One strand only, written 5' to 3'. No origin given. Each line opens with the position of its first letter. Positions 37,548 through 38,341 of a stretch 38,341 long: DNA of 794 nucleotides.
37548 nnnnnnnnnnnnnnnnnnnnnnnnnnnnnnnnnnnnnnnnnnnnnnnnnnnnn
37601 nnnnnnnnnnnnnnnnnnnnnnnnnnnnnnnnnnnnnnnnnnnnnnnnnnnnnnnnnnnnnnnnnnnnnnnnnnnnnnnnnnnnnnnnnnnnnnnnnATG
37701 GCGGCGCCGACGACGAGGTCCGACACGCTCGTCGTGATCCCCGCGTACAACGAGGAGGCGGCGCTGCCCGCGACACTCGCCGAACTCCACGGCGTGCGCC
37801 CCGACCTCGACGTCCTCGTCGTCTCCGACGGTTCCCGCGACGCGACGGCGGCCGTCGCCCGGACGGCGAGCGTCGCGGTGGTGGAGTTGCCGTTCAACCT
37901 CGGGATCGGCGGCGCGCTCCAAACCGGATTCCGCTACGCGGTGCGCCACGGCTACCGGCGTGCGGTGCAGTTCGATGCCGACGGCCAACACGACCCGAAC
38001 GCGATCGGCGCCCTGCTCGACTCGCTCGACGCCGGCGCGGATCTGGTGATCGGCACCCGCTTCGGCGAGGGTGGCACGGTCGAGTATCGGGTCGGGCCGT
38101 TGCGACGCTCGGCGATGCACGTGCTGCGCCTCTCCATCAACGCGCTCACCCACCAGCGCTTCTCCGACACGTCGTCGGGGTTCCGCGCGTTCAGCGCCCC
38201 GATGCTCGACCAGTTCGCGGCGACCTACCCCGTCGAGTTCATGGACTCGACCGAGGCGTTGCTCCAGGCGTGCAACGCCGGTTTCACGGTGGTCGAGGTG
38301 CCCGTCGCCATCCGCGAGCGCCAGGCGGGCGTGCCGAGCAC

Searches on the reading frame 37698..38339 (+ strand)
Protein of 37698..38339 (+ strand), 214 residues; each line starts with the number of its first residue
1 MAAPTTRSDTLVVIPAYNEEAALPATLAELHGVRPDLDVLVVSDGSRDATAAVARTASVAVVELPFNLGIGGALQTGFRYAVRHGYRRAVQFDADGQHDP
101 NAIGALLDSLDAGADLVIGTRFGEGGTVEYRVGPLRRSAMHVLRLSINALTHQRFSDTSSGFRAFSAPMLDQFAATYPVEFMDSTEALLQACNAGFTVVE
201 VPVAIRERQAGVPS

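Call 64: search_protein_families(library=ncbifam, proteins=[window:37698-38339:+], max_evalue=0.001)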
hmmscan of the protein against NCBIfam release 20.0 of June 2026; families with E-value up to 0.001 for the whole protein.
window:37698-38339:+ (214 aa): 14 families
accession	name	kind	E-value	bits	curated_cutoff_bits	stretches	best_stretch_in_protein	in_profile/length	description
NF058614.1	PPMAGASynPpgS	equivalog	2.8e-32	112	370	1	9-205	1-196/226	polyprenyl-phospho-N-acetylgalactosaminyl synthase PpgS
NF041391.1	DPhHxTase_Halo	equivalog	2e-18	66.2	375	1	16-209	3-187/213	dolichyl-phosphate hexose transferase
TIGR04182.1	glyco_TIGR04182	equivalog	2.3e-16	60.1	325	1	11-211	3-196/293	S-layer glycoprotein N-glycosyltransferase AglJ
NF041865.1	EpsU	equivalog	1.1e-09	37.8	700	1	9-117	40-154/394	exopolysaccharide biosynthesis GT2 family glycosyltransferase EpsU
NF007986.1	PRK10714.1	equivalog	1.5e-09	37.4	529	1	11-175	9-174/316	undecaprenyl-phosphate 4-deoxy-4-formamido-L-arabinose transferase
TIGR04283.1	glyco_like_mftF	equivalog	1.6e-09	37.6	182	1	12-65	3-57/221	TIGR04283 family arsenosugar biosynthesis glycosyltransferase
NF047588.1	GlcsyltransPgfSStrep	equivalog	2.6e-08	33.5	500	1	12-174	5-168/308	glycosyltransferase PgfS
TIGR03937.1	PgaC_IcaA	equivalog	7.1e-08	31.8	422.3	1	12-113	49-153/407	poly-beta-1,6-N-acetyl-D-glucosamine synthase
TIGR03965.1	mycofact_glyco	equivalog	6.7e-06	25.2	280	1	7-81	73-153/467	mycofactocin biosynthesis glycosyltransferase MftF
NF041875.1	EPS_EpsD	equivalog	2.3e-05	24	370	1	12-58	3-52/325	exopolysaccharide biosynthesis glycosyltransferase EpsD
TIGR03469.1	HpnB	hypoth_equivalog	7.2e-05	22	379.25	1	8-107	44-157/386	hopene-associated glycosyltransferase HpnB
TIGR01556.1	rhamnosyltran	subfamily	0.00013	21.3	200.55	1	39-122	24-112/281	rhamnosyltransferase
NF010496.0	PRK13915.1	equivalog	0.00051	19.2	262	1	10-63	33-90/307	glucosyl-3-phosphoglycerate synthase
NF053846.1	glyco_with_XrtP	equivalog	0.00073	18.3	520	0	12-58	45-91/440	XrtP-associated glycosyltransferase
